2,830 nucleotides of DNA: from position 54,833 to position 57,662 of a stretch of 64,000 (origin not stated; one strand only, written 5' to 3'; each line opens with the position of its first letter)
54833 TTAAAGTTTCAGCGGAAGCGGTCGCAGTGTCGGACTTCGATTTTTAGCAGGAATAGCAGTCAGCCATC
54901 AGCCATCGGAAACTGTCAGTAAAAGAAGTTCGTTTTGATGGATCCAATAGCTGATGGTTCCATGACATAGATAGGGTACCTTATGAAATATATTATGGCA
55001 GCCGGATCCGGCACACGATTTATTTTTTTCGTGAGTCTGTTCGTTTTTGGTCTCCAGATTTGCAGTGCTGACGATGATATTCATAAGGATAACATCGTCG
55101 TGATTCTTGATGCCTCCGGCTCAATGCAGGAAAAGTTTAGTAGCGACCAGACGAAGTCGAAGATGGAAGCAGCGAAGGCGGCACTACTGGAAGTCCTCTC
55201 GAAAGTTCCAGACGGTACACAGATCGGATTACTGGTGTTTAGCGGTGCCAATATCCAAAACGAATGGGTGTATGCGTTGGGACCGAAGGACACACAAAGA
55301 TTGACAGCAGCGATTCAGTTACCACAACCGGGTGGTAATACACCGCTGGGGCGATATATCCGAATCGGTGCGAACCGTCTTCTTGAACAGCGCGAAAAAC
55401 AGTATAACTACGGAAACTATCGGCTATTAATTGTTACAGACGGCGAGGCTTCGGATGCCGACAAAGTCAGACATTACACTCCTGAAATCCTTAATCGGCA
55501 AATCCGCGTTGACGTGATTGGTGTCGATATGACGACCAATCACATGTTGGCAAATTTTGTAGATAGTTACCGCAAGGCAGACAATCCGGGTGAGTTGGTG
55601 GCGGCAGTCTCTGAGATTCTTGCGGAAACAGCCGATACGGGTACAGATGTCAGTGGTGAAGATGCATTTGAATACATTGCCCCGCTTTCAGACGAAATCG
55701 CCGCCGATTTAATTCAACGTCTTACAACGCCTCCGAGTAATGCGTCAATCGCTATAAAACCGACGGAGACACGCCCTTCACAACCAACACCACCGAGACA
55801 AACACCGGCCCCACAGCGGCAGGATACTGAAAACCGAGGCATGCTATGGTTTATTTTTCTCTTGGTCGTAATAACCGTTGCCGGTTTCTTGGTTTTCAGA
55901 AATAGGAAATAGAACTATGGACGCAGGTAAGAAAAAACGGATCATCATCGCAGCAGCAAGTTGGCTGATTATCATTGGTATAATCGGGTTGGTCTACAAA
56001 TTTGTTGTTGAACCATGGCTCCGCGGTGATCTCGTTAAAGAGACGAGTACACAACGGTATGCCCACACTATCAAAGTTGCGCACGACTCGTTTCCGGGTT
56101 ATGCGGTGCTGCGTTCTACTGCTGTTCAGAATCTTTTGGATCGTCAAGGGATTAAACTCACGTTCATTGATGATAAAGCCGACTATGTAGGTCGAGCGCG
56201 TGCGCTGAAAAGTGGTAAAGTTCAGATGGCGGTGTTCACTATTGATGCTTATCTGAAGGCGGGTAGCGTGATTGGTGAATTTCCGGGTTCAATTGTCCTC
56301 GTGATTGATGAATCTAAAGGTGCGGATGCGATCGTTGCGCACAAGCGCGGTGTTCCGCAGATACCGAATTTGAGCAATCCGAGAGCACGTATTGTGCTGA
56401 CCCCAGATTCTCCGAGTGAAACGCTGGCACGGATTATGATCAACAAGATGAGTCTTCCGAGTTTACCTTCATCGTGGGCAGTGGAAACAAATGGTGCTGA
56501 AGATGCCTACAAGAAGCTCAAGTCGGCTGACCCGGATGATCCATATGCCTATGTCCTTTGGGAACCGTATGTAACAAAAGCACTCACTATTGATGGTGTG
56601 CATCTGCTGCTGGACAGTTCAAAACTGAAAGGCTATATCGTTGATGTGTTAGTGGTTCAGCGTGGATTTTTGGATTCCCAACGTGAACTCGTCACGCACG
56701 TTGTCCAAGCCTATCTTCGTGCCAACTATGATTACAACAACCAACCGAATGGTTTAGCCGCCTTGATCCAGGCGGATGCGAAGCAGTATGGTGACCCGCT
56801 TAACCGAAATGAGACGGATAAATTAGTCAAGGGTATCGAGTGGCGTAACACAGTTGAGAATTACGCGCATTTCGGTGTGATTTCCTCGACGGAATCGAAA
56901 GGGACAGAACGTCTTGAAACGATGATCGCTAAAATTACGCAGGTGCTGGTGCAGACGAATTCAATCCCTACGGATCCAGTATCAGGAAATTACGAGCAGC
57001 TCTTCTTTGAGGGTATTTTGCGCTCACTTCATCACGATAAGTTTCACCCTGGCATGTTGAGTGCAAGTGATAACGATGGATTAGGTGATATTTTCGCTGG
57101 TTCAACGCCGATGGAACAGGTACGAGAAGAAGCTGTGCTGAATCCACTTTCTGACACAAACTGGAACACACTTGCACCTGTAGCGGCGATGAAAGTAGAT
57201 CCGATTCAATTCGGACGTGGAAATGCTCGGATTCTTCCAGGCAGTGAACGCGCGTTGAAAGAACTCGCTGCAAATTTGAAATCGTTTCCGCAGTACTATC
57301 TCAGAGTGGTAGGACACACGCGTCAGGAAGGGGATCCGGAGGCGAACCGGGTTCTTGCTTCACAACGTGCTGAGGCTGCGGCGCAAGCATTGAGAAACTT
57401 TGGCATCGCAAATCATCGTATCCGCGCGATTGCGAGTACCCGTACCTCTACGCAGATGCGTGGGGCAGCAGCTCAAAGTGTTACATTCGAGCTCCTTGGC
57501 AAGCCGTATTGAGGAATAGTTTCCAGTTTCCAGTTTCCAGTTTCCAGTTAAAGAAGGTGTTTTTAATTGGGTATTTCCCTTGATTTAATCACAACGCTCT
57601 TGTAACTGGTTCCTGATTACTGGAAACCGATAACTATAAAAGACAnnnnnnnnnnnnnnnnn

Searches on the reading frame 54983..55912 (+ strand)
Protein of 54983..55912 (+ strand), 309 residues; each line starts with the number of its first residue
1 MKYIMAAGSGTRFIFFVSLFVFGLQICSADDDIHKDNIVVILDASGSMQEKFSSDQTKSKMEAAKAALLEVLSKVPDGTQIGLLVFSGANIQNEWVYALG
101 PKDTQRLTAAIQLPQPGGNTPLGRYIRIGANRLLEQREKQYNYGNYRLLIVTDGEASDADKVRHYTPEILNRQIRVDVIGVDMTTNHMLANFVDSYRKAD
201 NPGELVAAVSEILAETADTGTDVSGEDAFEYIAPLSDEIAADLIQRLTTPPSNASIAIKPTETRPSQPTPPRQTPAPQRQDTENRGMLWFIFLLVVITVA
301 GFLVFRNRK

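Call 16: search_protein_families(library=pfam, proteins=[window:54983-55912:+])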
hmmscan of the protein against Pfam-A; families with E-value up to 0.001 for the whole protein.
window:54983-55912:+ (309 aa): 2 families
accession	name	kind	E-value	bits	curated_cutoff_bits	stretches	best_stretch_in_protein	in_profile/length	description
PF00092.34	VWA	-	1.7e-12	48.4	23.8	1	37-192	1-150/174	von Willebrand factor type A domain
PF13519.12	VWA_2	-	9.5e-12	45.9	27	1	38-155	1-107/107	von Willebrand factor type A domain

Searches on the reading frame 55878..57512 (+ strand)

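Call 16: search_protein_families(library=pfam, proteins=[window:55878-57512:+])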
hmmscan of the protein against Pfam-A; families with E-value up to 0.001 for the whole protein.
window:55878-57512:+ (544 aa): 1 family
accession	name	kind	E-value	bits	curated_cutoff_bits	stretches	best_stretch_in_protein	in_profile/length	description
PF00691.25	OmpA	-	1.2e-12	48.5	27.2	1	445-520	2-79/98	OmpA family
